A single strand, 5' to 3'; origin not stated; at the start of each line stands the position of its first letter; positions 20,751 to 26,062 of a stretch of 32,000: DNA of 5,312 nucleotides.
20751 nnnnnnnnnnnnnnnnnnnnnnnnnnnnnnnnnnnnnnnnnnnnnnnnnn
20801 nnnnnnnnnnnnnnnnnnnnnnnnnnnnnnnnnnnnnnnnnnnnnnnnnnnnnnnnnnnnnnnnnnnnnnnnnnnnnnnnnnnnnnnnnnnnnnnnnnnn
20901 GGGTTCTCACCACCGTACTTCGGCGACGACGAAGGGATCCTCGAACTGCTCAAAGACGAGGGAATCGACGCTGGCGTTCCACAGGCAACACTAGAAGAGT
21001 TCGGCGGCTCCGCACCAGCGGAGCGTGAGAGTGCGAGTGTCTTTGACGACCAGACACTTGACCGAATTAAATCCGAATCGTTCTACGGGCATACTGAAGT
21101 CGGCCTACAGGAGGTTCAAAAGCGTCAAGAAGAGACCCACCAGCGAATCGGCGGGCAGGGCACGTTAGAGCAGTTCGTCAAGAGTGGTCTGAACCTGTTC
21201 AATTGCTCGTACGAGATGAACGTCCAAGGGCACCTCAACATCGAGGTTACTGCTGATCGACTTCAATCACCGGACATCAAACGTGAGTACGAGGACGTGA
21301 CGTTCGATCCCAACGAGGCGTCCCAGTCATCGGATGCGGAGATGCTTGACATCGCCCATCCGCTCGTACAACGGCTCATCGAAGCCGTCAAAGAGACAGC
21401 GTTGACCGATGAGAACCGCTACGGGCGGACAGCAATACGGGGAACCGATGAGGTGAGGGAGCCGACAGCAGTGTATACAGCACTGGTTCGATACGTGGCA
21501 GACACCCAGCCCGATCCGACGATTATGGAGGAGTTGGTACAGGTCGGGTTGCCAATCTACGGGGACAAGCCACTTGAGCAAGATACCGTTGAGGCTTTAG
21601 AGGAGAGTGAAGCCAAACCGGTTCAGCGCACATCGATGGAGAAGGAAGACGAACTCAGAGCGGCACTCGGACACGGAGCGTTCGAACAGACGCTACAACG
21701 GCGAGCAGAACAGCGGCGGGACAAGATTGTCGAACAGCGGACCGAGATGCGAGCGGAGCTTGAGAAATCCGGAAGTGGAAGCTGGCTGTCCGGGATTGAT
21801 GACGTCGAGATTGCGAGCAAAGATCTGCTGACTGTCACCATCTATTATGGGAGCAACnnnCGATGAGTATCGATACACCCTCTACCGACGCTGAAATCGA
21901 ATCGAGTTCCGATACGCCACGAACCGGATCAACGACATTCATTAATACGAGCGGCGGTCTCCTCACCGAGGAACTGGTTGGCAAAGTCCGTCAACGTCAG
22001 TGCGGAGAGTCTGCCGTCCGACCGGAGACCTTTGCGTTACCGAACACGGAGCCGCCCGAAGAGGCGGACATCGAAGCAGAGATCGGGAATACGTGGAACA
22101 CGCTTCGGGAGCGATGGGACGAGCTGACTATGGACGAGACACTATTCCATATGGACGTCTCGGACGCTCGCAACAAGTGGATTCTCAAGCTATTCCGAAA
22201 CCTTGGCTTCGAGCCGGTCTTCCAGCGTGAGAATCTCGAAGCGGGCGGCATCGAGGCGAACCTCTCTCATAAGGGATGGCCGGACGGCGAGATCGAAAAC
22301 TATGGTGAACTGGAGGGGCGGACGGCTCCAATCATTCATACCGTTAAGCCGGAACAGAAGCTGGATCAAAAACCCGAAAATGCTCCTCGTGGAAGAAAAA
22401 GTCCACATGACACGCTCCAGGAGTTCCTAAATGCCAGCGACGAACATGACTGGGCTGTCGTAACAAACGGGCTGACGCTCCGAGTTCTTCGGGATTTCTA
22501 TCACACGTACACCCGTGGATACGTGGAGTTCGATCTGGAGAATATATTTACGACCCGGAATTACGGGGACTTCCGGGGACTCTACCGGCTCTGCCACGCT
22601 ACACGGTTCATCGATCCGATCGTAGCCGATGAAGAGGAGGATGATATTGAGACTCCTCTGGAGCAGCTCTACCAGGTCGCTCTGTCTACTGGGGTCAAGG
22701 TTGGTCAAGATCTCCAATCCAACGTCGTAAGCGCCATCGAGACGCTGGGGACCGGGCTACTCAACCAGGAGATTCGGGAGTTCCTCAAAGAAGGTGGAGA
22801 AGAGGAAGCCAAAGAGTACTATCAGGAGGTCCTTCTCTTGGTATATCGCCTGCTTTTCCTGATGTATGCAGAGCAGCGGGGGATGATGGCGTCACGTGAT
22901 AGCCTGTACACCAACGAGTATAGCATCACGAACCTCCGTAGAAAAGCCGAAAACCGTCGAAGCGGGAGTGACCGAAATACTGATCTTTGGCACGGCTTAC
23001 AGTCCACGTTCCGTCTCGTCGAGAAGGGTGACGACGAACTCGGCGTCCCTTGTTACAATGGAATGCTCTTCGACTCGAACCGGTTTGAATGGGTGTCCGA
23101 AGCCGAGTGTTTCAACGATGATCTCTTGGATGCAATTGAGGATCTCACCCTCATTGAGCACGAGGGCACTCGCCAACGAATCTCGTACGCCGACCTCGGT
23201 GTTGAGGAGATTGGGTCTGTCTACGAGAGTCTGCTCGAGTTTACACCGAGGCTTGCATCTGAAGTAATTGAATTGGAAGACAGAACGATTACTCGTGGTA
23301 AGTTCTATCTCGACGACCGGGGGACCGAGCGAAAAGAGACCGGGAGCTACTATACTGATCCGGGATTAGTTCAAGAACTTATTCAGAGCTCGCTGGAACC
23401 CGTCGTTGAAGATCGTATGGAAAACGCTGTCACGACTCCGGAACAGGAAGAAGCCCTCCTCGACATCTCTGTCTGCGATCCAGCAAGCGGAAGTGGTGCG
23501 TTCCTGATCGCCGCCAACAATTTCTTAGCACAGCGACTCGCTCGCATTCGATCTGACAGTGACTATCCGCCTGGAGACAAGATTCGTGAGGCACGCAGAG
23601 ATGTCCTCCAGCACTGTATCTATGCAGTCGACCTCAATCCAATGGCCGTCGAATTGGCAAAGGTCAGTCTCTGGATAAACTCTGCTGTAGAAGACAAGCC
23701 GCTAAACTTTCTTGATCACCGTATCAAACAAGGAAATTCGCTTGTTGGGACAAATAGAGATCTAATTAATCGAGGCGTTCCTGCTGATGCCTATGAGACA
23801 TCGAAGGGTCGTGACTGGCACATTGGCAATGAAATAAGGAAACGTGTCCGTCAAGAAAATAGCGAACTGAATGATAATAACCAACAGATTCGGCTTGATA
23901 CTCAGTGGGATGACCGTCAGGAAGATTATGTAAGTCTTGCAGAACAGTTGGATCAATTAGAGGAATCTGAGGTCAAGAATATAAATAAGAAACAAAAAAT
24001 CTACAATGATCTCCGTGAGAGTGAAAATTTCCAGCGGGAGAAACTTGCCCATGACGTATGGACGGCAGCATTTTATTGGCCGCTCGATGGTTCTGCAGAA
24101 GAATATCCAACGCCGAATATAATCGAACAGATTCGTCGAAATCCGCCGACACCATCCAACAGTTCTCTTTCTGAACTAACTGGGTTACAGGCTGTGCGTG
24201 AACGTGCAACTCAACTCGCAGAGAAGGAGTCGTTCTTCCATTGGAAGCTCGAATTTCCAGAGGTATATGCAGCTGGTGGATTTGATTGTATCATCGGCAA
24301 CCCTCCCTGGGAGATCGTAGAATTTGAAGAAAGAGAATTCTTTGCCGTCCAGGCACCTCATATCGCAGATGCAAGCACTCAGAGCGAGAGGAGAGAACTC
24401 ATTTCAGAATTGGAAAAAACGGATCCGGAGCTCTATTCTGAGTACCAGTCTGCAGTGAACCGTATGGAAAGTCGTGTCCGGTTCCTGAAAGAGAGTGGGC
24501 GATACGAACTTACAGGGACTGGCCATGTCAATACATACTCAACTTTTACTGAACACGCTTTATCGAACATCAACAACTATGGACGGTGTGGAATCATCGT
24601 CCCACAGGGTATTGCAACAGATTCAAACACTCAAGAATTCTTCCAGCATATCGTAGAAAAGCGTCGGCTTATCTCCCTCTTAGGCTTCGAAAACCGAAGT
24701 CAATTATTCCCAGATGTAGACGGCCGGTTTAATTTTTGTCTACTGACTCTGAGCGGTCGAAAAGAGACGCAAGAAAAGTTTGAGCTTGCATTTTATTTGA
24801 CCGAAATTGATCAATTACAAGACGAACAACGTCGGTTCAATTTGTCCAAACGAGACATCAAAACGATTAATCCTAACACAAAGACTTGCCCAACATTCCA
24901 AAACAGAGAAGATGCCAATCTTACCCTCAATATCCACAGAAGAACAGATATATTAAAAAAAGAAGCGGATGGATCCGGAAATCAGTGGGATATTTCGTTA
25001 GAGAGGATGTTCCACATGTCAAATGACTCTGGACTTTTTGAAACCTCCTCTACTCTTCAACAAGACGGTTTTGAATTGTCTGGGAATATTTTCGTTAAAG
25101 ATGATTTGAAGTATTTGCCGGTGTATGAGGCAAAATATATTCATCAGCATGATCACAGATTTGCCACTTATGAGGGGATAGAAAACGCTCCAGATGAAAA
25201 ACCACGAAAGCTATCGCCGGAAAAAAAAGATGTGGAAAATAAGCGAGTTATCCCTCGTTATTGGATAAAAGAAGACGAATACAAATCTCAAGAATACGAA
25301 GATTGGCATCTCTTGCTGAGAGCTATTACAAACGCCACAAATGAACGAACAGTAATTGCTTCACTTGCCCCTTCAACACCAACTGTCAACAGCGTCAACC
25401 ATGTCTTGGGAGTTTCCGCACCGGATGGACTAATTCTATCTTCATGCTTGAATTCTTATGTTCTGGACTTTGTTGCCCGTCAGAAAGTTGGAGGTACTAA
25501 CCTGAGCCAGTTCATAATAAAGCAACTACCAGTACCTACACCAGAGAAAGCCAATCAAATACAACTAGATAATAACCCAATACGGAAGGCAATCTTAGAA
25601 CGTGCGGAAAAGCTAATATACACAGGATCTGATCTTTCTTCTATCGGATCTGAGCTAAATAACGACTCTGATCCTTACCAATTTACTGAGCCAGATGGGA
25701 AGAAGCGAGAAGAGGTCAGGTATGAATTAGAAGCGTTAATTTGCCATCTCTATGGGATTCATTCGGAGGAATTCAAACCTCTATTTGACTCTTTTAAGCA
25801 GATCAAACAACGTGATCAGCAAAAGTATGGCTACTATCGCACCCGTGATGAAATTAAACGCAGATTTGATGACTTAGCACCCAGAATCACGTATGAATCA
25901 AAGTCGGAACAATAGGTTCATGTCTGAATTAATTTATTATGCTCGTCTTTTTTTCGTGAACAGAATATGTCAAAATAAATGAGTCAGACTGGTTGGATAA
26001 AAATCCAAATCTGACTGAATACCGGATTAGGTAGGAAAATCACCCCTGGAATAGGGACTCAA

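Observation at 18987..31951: Compact SNF2 helicase / m6A methylase / DUF1998 helicase-nuclease cluster: an archaeal DISARM class-1-like system with fused components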

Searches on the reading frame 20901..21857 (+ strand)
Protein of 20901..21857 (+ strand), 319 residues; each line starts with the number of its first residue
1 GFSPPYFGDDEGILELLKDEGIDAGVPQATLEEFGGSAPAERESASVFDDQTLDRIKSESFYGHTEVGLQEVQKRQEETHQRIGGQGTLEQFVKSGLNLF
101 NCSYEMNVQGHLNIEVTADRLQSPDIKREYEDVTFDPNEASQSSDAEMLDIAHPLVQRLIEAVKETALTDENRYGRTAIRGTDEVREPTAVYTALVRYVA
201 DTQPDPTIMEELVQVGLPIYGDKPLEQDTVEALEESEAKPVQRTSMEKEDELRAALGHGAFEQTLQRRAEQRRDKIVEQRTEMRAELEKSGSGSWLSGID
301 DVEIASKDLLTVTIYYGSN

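Call 23: search_protein_families(library=pfam, proteins=[window:20901-21857:+], max_evalue=10)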
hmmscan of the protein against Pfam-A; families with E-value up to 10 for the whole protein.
window:20901-21857:+ (319 aa): 2 families
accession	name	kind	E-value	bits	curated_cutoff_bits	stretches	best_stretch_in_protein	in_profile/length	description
PF12137.13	RapA_C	-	0.00042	19.9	26.8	1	86-166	107-189/360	RNA polymerase recycling family C-terminal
PF19968.4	VMAP-M7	-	0.12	13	27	1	159-204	57-102/160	vWA-MoxR associated protein middle region (VMAP-M) 7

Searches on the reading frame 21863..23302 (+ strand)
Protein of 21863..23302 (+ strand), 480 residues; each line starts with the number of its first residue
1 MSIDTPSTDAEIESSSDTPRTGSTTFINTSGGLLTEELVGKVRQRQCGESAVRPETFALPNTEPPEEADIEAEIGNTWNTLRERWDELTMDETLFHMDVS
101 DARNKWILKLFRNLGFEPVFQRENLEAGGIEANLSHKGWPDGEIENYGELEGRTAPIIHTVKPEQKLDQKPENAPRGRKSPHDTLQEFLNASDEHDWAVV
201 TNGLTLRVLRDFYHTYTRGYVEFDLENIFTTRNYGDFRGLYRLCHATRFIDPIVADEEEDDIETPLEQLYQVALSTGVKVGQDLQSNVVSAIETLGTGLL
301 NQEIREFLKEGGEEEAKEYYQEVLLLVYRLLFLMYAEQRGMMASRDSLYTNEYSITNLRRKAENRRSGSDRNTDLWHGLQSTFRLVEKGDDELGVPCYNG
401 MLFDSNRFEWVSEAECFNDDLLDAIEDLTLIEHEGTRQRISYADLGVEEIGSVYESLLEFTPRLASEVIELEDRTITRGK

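Call 23: search_protein_families(library=pfam, proteins=[window:21863-23302:+], max_evalue=10)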
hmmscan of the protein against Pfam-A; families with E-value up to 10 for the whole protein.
window:21863-23302:+ (480 aa): 2 families
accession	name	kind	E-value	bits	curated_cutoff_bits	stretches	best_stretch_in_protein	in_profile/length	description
PF20465.4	MmeI_hel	-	0.00022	22.3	27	1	325-403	5-75/75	MmeI, helicase spacer domain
PF20661.2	SutA-RBD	-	0.14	12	29.3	1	300-313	10-23/35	SutA RNAP-binding domain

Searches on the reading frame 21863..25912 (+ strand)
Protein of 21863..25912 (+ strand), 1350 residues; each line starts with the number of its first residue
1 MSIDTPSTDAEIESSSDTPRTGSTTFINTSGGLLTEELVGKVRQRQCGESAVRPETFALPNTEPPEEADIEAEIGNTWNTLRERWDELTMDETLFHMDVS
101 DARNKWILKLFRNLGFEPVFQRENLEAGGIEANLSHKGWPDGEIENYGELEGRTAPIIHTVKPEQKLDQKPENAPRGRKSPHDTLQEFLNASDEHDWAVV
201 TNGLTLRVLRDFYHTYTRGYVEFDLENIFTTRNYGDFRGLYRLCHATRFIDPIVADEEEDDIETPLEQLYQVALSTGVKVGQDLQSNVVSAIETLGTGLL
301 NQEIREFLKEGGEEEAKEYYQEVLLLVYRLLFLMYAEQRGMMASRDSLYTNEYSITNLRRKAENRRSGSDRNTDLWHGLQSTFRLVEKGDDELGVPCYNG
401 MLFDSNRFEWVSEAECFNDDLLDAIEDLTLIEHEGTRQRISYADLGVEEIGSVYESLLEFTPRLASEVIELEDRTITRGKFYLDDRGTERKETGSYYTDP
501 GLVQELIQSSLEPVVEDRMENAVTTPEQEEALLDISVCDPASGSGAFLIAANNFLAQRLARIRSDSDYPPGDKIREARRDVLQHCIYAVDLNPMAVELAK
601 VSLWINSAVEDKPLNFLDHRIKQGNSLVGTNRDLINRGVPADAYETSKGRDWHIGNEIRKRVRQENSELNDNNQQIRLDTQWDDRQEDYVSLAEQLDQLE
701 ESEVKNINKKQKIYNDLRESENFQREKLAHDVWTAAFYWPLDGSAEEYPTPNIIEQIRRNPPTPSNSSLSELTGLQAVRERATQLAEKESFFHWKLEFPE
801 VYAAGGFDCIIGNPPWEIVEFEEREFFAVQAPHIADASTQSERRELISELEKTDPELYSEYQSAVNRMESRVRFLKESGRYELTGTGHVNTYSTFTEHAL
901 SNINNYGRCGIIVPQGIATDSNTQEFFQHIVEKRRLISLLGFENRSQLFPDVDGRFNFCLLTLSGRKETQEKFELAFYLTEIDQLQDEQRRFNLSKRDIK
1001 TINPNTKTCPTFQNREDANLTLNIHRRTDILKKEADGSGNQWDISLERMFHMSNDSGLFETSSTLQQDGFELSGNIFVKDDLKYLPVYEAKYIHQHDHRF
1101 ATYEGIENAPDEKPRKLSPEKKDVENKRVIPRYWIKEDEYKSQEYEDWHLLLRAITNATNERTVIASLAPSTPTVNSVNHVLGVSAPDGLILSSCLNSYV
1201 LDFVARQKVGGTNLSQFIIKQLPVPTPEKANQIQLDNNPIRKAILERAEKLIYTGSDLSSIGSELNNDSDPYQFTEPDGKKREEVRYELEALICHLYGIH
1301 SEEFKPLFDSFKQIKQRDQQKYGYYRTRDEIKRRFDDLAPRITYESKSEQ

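Call 3: search_protein_families(library=pfam, proteins=[window:21863-25912:+], max_evalue=0.01)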
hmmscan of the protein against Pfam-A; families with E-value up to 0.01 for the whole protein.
window:21863-25912:+ (1350 aa): 5 families
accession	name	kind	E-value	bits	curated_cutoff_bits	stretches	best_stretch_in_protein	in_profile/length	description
PF07669.17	Eco57I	-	1.6e-22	80.8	25.3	2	584-820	1-88/171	Eco57I restriction-modification methylase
PF02384.22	N6_Mtase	-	3.1e-10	40.3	20.4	1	489-608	21-102/311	N-6 DNA Methylase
PF20473.4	MmeI_Mtase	-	3e-06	27.1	27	1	528-610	14-89/259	MmeI, DNA-methyltransferase domain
PF20465.4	MmeI_hel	-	0.0019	19.4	27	0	325-403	5-75/75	MmeI, helicase spacer domain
PF01170.24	UPF0020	-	0.0071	16.5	22.3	0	536-601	31-94/197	RMKL-like, methyltransferase domain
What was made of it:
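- On ARMADA type I: Eco57I, N6_Mtase and MmeI_Mtase domains (call 3).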

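Call 4: search_protein_families(library=padloc, proteins=[window:21863-25912:+], max_evalue=0.01)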
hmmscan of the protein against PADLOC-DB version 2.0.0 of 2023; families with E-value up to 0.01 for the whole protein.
window:21863-25912:+ (1350 aa): 47 families (the best 25 are shown)
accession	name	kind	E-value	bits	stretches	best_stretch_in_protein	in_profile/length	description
PDLC02643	DrmMI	-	9.4e-97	323.2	2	476-816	539-878/1347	DrmMI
PDLC03622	REase_MTase_IIG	-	7e-73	243.7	5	881-1225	955-1291/1524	Type IIG restriction enzyme-methyltransferase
PDLC02638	DrmMI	-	1e-71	240.3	2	477-817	539-882/935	DrmMI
PDLC03613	REase_MTase_IIG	-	1.7e-65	219.4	3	789-1318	728-1240/1250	Type IIG restriction enzyme-methyltransferase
PDLC03614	REase_MTase_IIG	-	2.1e-43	146.3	3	219-467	202-465/1584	Type IIG restriction enzyme-methyltransferase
PDLC03618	REase_MTase_IIG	-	1.1e-42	143.6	3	485-670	541-750/1429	Type IIG restriction enzyme-methyltransferase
PDLC03611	REase_MTase_IIG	-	2.3e-41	139.3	3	468-636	493-660/1532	Type IIG restriction enzyme-methyltransferase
PDLC02645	DrmMI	-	4.4e-40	135.6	3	265-471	223-443/772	DrmMI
PDLC03620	REase_MTase_IIG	-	1.5e-36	123.5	2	325-630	366-726/1378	Type IIG restriction enzyme-methyltransferase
PDLC02639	DrmMI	-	3.5e-34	116.2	2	477-648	235-405/803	DrmMI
PDLC02644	DrmMI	-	2.9e-30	102.9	3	576-660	175-257/988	DrmMI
PDLC02646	DrmMI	-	8.4e-25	85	2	572-634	35-101/792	DrmMI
PDLC03629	REase_MTase_IIG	-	1.3e-24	84.1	2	529-647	430-553/1182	Type IIG restriction enzyme-methyltransferase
PDLC03604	REase_MTase_IIG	-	1.3e-21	74.4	2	474-635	338-509/1011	Type IIG restriction enzyme-methyltransferase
PDLC03609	REase_MTase_IIG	-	8e-21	71.5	2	530-629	432-533/1066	Type IIG restriction enzyme-methyltransferase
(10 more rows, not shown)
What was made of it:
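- On ARMADA type I: DrmMI 9.4e-97 (call 4).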

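Call 20: search_protein_families(library=ncbifam, proteins=[window:21863-25912:+], max_evalue=0.001)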
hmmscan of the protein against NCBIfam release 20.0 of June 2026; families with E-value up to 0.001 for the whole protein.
window:21863-25912:+ (1350 aa): 5 families
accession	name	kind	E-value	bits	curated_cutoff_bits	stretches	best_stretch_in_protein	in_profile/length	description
TIGR02987.1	met_A_Alw26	exception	6.1e-21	74.8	353.5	2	776-1003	112-279/523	Alw26I/Eco31I/Esp3I family type II restriction adenine-specific DNA-methyltransferase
NF033452.1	BREX_1_MTaseX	exception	2e-09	35.9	500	1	479-711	269-470/1210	BREX-1 system adenine-specific DNA-methyltransferase PglX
NF033451.1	BREX_2_MTaseX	equivalog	5.4e-07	27.7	400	1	491-606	192-289/1185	BREX-2 system adenine-specific DNA-methyltransferase PglX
NF033455.1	BREX_6_MTaseX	exception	3.6e-06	24.8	900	1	528-607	323-400/1319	BREX-6 system adenine-specific DNA-methyltransferase PglX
NF047738.1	antiphage_MADS2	equivalog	2.4e-05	22.8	720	0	536-606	334-408/654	methylation-associated defense system DNA methyltransferase MAD2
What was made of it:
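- Closest known: BREX. Different: The NCBIfam PglX models score far below their cut-offs (call 20).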

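Call 52: find_encoding_contigs(protein=window:21863-25912:+, flank=10000, max_places=3)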
Protein window:21863-25912:+ (1350 aa): no gene with exactly this product is on record in the collection.

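Call 58: search_solved_structures(query=window:21863-25912:+, max_evalue=0.001)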
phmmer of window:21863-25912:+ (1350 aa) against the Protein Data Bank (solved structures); distinct sequences matched with E-value up to 0.001: 0.

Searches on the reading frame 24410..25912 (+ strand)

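Call 23: search_protein_families(library=pfam, proteins=[window:24410-25912:+], max_evalue=10)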
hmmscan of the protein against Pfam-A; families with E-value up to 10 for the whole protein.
window:24410-25912:+ (501 aa): 3 families
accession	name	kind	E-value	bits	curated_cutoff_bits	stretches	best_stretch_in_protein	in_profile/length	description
PF07669.17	Eco57I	-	4.2e-05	24.2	25.3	1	27-100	97-171/171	Eco57I restriction-modification methylase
PF02384.22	N6_Mtase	-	0.0076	16.1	20.4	1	43-154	162-269/311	N-6 DNA Methylase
PF03112.19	DUF244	-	0.097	13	22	0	118-153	67-103/161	Uncharacterized protein family (ORF7) DUF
